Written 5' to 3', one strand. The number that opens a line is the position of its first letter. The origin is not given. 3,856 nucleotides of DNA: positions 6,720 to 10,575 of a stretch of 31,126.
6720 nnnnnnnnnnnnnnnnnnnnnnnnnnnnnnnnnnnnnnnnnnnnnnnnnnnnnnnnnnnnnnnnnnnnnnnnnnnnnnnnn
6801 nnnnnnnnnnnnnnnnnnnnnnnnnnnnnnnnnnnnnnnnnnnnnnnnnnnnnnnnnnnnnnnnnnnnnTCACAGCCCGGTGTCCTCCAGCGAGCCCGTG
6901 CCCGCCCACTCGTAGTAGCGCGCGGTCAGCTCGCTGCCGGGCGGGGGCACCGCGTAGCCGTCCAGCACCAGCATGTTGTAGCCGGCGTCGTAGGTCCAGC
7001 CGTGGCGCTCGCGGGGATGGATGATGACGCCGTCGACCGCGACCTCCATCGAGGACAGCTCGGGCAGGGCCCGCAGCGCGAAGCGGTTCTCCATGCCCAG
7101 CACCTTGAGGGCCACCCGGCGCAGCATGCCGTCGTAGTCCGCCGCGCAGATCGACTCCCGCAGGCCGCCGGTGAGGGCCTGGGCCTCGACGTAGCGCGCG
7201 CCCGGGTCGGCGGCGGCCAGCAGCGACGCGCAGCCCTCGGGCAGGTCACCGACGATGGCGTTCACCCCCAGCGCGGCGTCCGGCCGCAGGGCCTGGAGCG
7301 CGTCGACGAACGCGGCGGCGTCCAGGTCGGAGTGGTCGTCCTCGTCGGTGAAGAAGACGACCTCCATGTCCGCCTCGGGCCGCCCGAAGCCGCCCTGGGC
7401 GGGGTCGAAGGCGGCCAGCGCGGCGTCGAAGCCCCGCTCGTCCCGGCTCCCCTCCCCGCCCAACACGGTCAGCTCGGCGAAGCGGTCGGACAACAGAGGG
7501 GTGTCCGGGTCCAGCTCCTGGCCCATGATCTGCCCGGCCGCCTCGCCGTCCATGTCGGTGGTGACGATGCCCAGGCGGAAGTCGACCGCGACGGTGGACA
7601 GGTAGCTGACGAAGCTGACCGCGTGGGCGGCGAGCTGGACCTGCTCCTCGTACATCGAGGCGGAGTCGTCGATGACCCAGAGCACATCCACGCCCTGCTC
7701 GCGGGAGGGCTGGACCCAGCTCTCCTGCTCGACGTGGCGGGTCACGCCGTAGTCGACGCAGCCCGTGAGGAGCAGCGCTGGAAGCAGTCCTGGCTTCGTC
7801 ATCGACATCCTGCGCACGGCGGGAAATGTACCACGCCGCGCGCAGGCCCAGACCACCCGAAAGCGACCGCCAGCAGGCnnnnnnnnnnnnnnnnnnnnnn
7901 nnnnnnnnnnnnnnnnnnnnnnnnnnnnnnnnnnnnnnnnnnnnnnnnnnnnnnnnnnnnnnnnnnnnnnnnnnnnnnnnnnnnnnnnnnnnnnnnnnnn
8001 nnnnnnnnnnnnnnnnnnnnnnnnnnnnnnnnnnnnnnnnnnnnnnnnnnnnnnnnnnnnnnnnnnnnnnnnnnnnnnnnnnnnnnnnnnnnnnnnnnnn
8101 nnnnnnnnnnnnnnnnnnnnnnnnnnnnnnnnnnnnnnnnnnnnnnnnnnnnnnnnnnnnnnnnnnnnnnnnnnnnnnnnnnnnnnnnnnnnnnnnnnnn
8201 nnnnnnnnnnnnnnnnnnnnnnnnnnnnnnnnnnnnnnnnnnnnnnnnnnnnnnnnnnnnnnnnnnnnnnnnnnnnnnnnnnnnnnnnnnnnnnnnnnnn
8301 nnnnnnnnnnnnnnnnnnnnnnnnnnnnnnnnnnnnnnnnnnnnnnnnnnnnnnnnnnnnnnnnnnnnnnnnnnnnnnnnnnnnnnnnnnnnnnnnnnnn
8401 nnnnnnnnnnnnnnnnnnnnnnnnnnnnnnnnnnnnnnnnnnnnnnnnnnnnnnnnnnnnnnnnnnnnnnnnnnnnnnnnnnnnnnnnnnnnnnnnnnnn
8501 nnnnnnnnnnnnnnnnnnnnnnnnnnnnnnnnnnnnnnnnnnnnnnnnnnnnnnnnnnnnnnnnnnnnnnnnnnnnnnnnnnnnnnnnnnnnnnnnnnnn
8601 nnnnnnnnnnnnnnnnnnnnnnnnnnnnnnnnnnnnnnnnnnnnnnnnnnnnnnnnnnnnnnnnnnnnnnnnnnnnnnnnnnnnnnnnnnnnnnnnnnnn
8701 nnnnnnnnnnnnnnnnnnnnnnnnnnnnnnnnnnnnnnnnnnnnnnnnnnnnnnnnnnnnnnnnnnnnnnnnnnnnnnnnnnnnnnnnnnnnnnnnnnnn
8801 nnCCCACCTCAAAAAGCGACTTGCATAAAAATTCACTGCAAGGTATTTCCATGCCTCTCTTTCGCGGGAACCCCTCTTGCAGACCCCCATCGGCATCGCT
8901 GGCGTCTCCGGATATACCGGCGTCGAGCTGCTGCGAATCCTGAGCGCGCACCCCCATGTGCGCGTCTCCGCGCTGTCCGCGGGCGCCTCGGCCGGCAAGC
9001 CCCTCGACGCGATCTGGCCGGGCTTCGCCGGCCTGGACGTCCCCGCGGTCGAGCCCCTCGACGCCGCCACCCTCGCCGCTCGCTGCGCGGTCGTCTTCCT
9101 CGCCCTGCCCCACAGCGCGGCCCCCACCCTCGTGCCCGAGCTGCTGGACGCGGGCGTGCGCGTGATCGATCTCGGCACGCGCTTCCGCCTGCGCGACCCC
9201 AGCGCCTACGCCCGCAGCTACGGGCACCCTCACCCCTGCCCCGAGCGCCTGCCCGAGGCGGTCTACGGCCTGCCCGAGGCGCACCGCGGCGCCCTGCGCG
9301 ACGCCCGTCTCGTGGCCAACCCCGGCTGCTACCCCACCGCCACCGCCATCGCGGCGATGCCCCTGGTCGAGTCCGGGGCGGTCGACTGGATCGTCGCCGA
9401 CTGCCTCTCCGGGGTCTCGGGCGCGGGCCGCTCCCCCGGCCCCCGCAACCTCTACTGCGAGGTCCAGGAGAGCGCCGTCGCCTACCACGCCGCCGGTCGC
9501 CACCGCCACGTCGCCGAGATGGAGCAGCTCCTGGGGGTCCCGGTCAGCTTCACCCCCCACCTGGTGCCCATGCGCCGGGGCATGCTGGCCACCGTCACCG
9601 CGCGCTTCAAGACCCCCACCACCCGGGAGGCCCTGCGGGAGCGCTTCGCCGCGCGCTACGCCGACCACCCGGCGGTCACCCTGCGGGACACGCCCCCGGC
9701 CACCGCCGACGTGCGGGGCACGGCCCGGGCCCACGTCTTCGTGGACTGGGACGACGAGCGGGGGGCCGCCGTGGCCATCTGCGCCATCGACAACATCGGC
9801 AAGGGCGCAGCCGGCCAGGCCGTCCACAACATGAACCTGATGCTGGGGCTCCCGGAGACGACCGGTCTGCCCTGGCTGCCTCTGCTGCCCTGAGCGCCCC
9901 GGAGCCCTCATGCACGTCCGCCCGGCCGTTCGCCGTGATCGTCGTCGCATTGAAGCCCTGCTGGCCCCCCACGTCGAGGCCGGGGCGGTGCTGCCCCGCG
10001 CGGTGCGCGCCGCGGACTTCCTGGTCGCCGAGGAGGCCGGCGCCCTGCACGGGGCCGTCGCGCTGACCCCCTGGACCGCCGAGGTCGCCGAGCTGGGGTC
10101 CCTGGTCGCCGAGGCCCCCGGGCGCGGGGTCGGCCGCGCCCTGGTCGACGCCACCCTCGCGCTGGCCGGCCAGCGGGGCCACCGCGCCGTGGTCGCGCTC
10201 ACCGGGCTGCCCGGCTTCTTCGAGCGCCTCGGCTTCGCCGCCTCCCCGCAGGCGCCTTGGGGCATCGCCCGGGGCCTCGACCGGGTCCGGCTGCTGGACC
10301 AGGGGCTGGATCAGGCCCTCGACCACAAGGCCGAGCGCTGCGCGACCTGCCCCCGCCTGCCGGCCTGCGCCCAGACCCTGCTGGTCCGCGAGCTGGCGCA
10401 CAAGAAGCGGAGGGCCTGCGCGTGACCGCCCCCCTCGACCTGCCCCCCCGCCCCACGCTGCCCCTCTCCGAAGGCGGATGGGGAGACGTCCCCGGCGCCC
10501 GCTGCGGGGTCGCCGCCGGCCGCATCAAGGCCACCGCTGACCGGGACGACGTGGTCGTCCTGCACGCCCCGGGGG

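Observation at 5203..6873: Single CxxCH heme-binding motif inside a TolB-like beta-propeller lipoprotein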

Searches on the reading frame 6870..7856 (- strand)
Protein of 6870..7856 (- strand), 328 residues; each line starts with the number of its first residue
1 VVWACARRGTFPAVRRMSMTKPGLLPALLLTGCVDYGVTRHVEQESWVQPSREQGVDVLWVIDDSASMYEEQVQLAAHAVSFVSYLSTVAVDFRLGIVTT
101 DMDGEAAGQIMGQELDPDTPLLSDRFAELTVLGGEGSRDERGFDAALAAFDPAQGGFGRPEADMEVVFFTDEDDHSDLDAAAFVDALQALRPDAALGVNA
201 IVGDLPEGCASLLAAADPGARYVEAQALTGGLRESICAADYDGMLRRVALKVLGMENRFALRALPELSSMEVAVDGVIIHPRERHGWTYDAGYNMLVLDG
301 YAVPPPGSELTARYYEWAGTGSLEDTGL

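Call 6: search_protein_families(library=pfam, proteins=[window:6870-7856:-], max_evalue=0.01)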
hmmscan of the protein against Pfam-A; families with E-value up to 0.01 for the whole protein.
window:6870-7856:- (328 aa): 0 families

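Call 7: search_protein_families(library=ncbifam, proteins=[window:6870-7856:-], max_evalue=0.01)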
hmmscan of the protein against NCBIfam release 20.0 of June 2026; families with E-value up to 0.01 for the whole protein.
window:6870-7856:- (328 aa): 3 families
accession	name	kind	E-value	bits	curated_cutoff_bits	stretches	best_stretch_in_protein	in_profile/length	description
NF052240.1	MIDASAdhsBdello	equivalog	5.8e-13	48.7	700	1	55-109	56-113/378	MIDAS family adhesin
NF033765.2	gliding_CglD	equivalog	9.7e-06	23.6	400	1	51-105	640-694/1124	adventurous gliding motility lipoprotein CglD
NF009869.0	PRK13328.1-5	equivalog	0.0042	16.7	452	1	177-260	31-114/263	type III pantothenate kinase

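Call 48: find_homologous_proteins(query=window:6870-7808:-, max_evalue=0.00001)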
Query window:6870-7808:- (312 aa): 190 proteins with E <= 0.00001 among 8000 candidates; the best 120 are listed.
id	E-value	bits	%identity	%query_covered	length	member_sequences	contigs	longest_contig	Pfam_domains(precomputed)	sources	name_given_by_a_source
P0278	6.6e-202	687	100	99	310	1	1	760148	-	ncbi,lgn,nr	ncbi:MAG: hypothetical protein H6739_20065 [Alphaproteobacteria bacterium]|nr:hypothetical protein [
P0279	8.6e-136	470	68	99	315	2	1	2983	-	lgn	-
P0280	1.2e-113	398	58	100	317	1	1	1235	-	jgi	-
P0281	1.2e-112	394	63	93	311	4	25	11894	-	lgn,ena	-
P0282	3.7e-112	393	61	97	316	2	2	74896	-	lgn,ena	-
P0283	3.9e-112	393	58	97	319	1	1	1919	-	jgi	jgi:hypothetical protein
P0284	2.8e-110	386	62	93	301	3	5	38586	-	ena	-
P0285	4.3e-110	386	63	93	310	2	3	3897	-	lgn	-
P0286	5.2e-110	386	60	97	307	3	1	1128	-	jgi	-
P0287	7.8e-110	385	59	95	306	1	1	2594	-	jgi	-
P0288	3.2e-109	383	60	95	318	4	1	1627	-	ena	-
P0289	3.5e-109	383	60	96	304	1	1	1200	-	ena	-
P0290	4.4e-108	379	57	98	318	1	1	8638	-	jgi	jgi:hypothetical protein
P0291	1.6e-107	377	60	95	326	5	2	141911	-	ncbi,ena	-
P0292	1.1e-106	375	61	96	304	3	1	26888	-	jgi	jgi:hypothetical protein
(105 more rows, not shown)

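Call 52: search_solved_structures(query=A2, max_evalue=1)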
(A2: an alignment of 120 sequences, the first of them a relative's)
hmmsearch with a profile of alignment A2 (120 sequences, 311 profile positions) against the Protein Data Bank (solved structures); distinct sequences matched with E-value up to 1: 26.
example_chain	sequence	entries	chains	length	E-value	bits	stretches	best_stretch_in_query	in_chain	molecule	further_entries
6o41_M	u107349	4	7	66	0.18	14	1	16-47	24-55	Immunoglobulin G-binding protein G (DOMAIN III) | Immunoglobulin G-binding protein G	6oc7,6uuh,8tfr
5nem_B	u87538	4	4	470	0.18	14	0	25-77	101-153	Integrin beta-6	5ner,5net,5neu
5ffg_B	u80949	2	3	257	0.18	14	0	35-77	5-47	Integrin beta-6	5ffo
2nmq_A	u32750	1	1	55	0.18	14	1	16-46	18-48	Immunoglobulin G-binding protein G precursor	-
9xmm_B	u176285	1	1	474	0.18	14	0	25-77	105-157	Integrin beta-6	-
9cz7_B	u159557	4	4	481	0.19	13.9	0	25-77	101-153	Integrin beta-6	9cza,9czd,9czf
1p7e_A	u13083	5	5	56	0.19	13.9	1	16-46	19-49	Immunoglobulin G binding protein G | Immunoglobulin G-binding protein G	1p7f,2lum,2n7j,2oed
8wcj_A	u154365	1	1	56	0.19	13.9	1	16-46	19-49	Immunoglobulin G-binding protein G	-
4um9_D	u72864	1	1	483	0.19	13.9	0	25-77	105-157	Integrin beta-6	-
4um9_B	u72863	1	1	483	0.19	13.9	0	25-77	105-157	Integrin beta-6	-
6wfw_G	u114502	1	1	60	0.2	13.8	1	16-46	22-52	Immunoglobulin G-binding protein G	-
6w00_G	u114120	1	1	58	0.21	13.8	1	16-46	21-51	Immunoglobulin G-binding protein G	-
8tcg_B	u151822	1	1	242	0.21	13.8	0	35-77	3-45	Integrin beta-6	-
9ind_B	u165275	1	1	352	0.22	13.7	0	31-77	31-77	Integrin beta-8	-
8vsd_B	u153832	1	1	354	0.23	13.7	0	31-77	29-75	Integrin beta-8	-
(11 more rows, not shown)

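Call 58: predict_structure(alignment_id=A2)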
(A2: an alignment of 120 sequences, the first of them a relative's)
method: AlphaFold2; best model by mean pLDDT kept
length: 310 residues; sequences in the alignment: 120
mean_pLDDT: 93.5   pTM: 0.88
mean pLDDT of the five models: 93.5, 93.4, 93.2, 92.8, 92.4
residues with pLDDT >= 90: 269; 70-90: 22; 50-70: 18; < 50: 1
segments of 3 or more residues with pLDDT < 50: none
pLDDT, mean of each block of 10 residues (from residue 1): 65 70 95 96 97 97 95 96 95 97 98 89 97 95 98 98 98 98 98 94 98 98 96 97 98 98 97 98 95 97 60
secondary structure, 60 per line:
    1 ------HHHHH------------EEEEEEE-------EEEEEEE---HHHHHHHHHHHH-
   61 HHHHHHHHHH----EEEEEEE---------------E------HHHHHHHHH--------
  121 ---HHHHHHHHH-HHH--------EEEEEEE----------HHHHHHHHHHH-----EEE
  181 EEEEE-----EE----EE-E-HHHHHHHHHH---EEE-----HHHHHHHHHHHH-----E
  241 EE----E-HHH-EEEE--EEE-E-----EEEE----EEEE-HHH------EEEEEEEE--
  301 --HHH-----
elements in order: H7-11 E24-30 E38-44 H48-59 H61-70 E75-81 H104-112 H124-132 E145-151 H162-172 E178-185 H202-211 E215-217 H223-234 E240-242 E253-256 E259-261 E269-272 E277-280 E291-298

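Call 60: fold_search(model_id=the predicted structure, library=pdb)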
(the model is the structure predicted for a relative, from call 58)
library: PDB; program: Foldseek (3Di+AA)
matches with E <= 10: 994; with E <= 0.001: 179
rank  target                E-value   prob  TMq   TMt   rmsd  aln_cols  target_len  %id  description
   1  6om1_H                5.4e-09  1.00  0.48  0.45  10.4       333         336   13  Crystal structure of an atypical integrin (released 2019-12-11)
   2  3ze2_D                5.4e-09  1.00  0.45  0.39  12.3       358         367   12  Integrin alphaIIB beta3 headpiece and RGD peptide complex (released 2013-06-05)
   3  8w30_B                6.5e-09  1.00  0.45  0.38  12.0       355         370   12  Crystal structure of alpha-V beta-1 integrin headpiece in complex with TR01225179 (released 2025-01-01)
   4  8xez_B                6.5e-09  1.00  0.43  0.24  13.3       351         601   13  Cryo-EM structure of integrin ITGAV/ITGB3 complex, conformation 5 (released 2024-12-18)
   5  8t2v_B                9.4e-09  1.00  0.44  0.21  13.4       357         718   13  Cryo-EM Structures of Full-length Integrin alphaIIbbeta3 in Native Lipids (released 2023-07-26)
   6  9axl_B                1.2e-08  1.00  0.45  0.28  14.1       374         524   12  Structure of the semi-extended AlphaIIbBeta3 in complex with R21D10 Fab (released 2024-11-13)
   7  9dax_B                1.2e-08  1.00  0.43  0.36  12.2       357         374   13  The structure of AlphaIIbbeta3 in apo state (released 2025-04-09)
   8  7nxd_B                1.3e-08  1.00  0.44  0.22  11.2       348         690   11  Cryo-EM structure of human integrin alpha5beta1 in the half-bent conformation (released 2021-08-25)
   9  8xen_B                1.3e-08  1.00  0.43  0.24  12.3       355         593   14  Cryo-EM structure of integrin ITGAV/ITGB3 complex, conformation 4 (released 2024-12-18)
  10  3vi4_D                1.4e-08  1.00  0.44  0.33  13.4       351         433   12  Crystal structure of alpha5beta1 integrin headpiece in complex with RGD peptide (released 2012-02-22)
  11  3nid_B                1.4e-08  1.00  0.41  0.29  12.9       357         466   13  The Closed Headpiece of Integrin alphaIIB beta3 and its Complex with an alpahIIB beta3 -Specific Antagonist That Does  (released 2010-12-22)
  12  1tye_B                1.5e-08  1.00  0.45  0.33  13.3       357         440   14  Structural basis for allostery in integrins and binding of ligand-mimetic therapeutics to the platelet receptor for fi (released 2004-10-12)
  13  8xek_B                1.7e-08  1.00  0.45  0.31  11.8       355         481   13  Cryo-EM structure of integrin ITGAV/ITGB3 complex, conformation 2 (released 2024-12-18)
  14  4g1e_B                2.4e-08  1.00  0.44  0.21  11.4       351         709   13  Crystal structure of integrin alpha V beta 3 with coil-coiled tag. (released 2012-12-12)
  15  5e6s_B                2.5e-08  1.00  0.44  0.32  11.0       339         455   12  Structures of leukocyte integrin aLB2: The aI domain, the headpiece, and the pocket for the internal ligand (released 2016-03-02)
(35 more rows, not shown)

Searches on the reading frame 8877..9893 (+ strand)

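Call 6: search_protein_families(library=pfam, proteins=[window:8877-9893:+], max_evalue=0.01)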
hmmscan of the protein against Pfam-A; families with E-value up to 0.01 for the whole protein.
window:8877-9893:+ (338 aa): 3 families
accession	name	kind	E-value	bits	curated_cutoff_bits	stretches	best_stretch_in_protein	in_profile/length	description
PF22698.1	Semialdhyde_dhC_1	-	1.6e-44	152.1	27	1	151-306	1-165/165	Semialdehyde dehydrogenase, dimerisation domain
PF01118.30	Semialdhyde_dh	-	4.4e-25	88.9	26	1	5-142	2-120/121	Semialdehyde dehydrogenase, NAD binding domain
PF02774.23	Semialdhyde_dhC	-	2.1e-14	54.5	26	1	162-307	3-182/184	Semialdehyde dehydrogenase, dimerisation domain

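Call 7: search_protein_families(library=ncbifam, proteins=[window:8877-9893:+], max_evalue=0.01)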
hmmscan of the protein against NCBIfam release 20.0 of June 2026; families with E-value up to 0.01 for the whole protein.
window:8877-9893:+ (338 aa): 7 families
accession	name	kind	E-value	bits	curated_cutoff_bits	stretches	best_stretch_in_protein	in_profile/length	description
TIGR01850.1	argC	equivalog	1.7e-106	356.3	233.6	1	5-338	3-345/345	N-acetyl-gamma-glutamyl-phosphate reductase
TIGR01851.1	argC_other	equivalog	9e-27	94.2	229.85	1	65-325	45-310/310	N-acetyl-gamma-glutamyl-phosphate reductase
NF006416.0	PRK08664.1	subfamily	4.6e-14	52.4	232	1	3-322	4-343/350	aspartate-semialdehyde dehydrogenase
TIGR00978.1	asd_EA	equivalog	3e-11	43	301.2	1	5-308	3-313/342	aspartate-semialdehyde dehydrogenase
NF011456.0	PRK14874.1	equivalog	5.5e-10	38.8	223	0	2-105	4-102/346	aspartate-semialdehyde dehydrogenase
TIGR01296.1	asd_B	equivalog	2.8e-05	23.4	324.2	0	214-317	222-331/339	aspartate-semialdehyde dehydrogenase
NF004224.0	PRK05671.1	equivalog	0.00062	19.3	284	0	191-322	196-331/336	aspartate-semialdehyde dehydrogenase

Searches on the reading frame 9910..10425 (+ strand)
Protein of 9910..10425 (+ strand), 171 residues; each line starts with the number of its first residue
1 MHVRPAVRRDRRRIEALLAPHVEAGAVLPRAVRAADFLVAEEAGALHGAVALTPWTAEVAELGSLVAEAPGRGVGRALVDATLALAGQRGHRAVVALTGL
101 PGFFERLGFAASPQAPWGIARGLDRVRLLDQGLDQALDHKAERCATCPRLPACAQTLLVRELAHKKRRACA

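Call 6: search_protein_families(library=pfam, proteins=[window:9910-10425:+], max_evalue=0.01)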
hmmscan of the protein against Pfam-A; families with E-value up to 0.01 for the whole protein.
window:9910-10425:+ (171 aa): 2 families
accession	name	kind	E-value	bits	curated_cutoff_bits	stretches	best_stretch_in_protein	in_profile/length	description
PF13508.13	Acetyltransf_7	-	6.6e-06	26.9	27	1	35-110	3-83/84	Acetyltransferase (GNAT) domain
PF00583.31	Acetyltransf_1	-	1.6e-05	25.6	20.7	1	34-109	32-116/116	Acetyltransferase (GNAT) family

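Call 7: search_protein_families(library=ncbifam, proteins=[window:9910-10425:+], max_evalue=0.01)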
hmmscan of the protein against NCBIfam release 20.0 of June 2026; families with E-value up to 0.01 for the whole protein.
window:9910-10425:+ (171 aa): 4 families
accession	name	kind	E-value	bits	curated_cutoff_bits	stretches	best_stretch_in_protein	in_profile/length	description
NF005840.0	PRK07757.1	equivalog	9.9e-16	58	154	1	2-111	4-120/153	N-acetyltransferase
NF008964.0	PRK12308.1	equivalog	5.7e-09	34.9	657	1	1-112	464-582/624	argininosuccinate lyase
NF005921.0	PRK07922.1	equivalog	4.2e-08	33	180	1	2-138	8-152/170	amino-acid N-acetyltransferase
NF040501.1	resist_ArsN2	equivalog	4.5e-05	23.1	125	1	34-112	23-104/133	arsenic resistance N-acetyltransferase ArsN2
